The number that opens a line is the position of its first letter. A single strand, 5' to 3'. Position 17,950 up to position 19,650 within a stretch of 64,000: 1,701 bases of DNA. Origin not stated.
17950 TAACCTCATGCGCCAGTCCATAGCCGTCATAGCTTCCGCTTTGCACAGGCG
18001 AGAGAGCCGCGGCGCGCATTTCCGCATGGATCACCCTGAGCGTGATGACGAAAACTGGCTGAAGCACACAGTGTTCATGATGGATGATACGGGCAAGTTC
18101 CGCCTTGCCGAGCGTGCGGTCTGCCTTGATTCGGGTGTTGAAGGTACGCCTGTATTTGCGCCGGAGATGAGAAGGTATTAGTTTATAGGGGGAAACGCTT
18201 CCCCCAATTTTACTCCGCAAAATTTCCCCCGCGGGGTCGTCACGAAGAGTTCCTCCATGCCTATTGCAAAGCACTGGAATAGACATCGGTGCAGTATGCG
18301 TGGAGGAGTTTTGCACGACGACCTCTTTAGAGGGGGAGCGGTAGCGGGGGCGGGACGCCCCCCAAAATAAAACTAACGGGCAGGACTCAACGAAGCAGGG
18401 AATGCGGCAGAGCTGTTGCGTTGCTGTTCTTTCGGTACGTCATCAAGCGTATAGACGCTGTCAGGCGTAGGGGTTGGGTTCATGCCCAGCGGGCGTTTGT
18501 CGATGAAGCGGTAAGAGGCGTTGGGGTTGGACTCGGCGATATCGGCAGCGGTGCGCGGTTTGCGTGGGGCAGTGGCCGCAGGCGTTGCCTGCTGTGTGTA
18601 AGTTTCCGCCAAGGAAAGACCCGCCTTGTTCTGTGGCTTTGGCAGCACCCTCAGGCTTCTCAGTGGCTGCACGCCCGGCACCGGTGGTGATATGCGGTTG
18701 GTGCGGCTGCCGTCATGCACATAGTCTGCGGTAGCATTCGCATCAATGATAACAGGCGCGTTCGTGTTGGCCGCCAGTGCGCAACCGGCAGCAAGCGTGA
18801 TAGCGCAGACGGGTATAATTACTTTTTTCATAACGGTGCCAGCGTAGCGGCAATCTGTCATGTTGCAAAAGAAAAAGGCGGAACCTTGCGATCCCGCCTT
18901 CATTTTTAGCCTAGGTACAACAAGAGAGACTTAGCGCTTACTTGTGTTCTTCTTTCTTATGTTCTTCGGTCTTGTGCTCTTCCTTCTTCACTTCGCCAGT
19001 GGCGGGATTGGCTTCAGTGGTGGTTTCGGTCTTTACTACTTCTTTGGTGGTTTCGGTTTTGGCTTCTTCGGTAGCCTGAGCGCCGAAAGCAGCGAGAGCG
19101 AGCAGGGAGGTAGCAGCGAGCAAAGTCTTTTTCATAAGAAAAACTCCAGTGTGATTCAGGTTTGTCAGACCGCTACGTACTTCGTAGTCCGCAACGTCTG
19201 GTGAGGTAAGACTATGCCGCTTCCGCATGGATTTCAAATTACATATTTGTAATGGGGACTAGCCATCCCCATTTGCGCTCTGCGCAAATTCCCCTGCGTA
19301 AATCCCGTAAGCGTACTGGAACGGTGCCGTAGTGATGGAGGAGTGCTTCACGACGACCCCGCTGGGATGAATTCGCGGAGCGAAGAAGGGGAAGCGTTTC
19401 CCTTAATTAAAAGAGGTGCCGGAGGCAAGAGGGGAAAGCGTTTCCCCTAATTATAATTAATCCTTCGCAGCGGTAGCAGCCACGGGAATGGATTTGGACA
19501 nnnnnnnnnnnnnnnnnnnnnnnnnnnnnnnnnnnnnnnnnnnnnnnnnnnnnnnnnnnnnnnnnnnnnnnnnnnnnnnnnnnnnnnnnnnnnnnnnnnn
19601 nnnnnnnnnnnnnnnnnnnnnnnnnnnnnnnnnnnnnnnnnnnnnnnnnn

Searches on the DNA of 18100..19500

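Call 30: search_rna_families(source=window, start=18100, end=19500, threshold=evalue, max_evalue=5)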
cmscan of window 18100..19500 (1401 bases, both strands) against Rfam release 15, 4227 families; matches with E-value up to 5: 3.
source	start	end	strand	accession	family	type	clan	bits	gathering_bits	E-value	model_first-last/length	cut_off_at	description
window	18865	18903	-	RF00489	ctRNA_p42d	Gene; antisense;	-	28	50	0.0012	1-46/46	no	ctRNA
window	18864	18960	-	RF00558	L20_leader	Cis-reg; leader;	-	21.9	58.7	0.17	1-127/127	no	Ribosomal protein L20 leader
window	18852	19020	-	RF02225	sX6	Gene; sRNA;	-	12.8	40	1.2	1-342/342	no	Proteobacterial sRNA sX6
